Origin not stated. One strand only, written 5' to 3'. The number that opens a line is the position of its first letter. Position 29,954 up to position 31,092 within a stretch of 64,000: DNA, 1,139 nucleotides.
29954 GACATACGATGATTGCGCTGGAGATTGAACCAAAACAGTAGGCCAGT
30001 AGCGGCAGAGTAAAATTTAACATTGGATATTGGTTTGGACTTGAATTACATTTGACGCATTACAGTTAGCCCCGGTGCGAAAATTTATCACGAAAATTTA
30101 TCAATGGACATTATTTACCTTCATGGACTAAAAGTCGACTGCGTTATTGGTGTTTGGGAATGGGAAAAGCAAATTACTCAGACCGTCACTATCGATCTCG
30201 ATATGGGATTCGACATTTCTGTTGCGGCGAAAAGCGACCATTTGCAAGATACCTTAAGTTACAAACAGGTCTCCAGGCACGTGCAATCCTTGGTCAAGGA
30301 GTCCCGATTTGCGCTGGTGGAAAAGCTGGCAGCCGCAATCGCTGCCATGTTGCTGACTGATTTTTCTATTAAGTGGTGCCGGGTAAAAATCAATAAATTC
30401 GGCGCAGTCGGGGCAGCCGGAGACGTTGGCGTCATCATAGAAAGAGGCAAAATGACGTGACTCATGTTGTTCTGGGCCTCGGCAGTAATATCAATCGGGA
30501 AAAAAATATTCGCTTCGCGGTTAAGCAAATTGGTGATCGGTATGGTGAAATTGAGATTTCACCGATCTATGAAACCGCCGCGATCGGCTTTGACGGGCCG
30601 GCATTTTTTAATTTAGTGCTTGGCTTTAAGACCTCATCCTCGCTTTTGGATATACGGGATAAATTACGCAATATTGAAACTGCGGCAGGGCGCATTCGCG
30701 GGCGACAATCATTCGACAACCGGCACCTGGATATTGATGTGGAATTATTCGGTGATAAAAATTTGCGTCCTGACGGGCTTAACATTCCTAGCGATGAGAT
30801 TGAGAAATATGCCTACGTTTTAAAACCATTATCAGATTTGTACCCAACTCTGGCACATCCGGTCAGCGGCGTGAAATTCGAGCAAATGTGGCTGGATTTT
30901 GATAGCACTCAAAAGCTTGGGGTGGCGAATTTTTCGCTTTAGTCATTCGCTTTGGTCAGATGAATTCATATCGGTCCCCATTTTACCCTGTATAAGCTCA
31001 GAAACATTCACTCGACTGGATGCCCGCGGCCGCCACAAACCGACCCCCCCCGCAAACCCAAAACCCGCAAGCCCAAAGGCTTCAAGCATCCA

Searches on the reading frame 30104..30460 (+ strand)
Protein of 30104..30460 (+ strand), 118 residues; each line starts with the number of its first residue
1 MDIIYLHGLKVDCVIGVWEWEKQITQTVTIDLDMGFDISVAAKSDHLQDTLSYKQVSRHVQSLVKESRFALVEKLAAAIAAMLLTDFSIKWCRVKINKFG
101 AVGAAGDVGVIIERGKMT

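Call 6: search_protein_families(library=ncbifam, proteins=[window:30104-30460:+])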
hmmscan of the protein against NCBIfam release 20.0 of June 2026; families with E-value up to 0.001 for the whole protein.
window:30104-30460:+ (118 aa): 4 families
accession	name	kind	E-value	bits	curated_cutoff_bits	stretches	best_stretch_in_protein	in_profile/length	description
NF008614.0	PRK11593.1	equivalog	8.3e-34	116.5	184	1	1-116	1-116/119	bifunctional dihydroneopterin aldolase/7,8-dihydroneopterin epimerase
TIGR00526.1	folB_dom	domain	1.6e-30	105.8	45.05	1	1-116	1-119/122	FolB domain-containing protein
TIGR00525.1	folB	equivalog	3.1e-23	82.5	72.15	1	4-114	3-116/116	dihydroneopterin aldolase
NF008418.0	PRK11245.1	equivalog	8.6e-16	58.1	152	1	3-112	7-116/121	dihydroneopterin triphosphate 2'-epimerase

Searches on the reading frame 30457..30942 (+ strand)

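Call 6: search_protein_families(library=ncbifam, proteins=[window:30457-30942:+])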
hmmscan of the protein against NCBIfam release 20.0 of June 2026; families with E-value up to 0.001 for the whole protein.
window:30457-30942:+ (161 aa): 3 families
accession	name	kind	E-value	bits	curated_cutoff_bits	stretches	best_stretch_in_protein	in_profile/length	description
TIGR01498.1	folK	equivalog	2.2e-24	86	54.1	1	4-129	1-127/128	2-amino-4-hydroxy-6-hydroxymethyldihydropteridine diphosphokinase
NF010692.0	PRK14092.1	equivalog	1.5e-15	57.3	234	1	6-135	12-143/163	2-amino-4-hydroxy-6-hydroxymethyldihydropteridine diphosphokinase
NF007595.0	PRK10239.1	equivalog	1.2e-13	51.2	252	1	1-137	1-141/159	2-amino-4-hydroxy-6-hydroxymethyldihydropteridine diphosphokinase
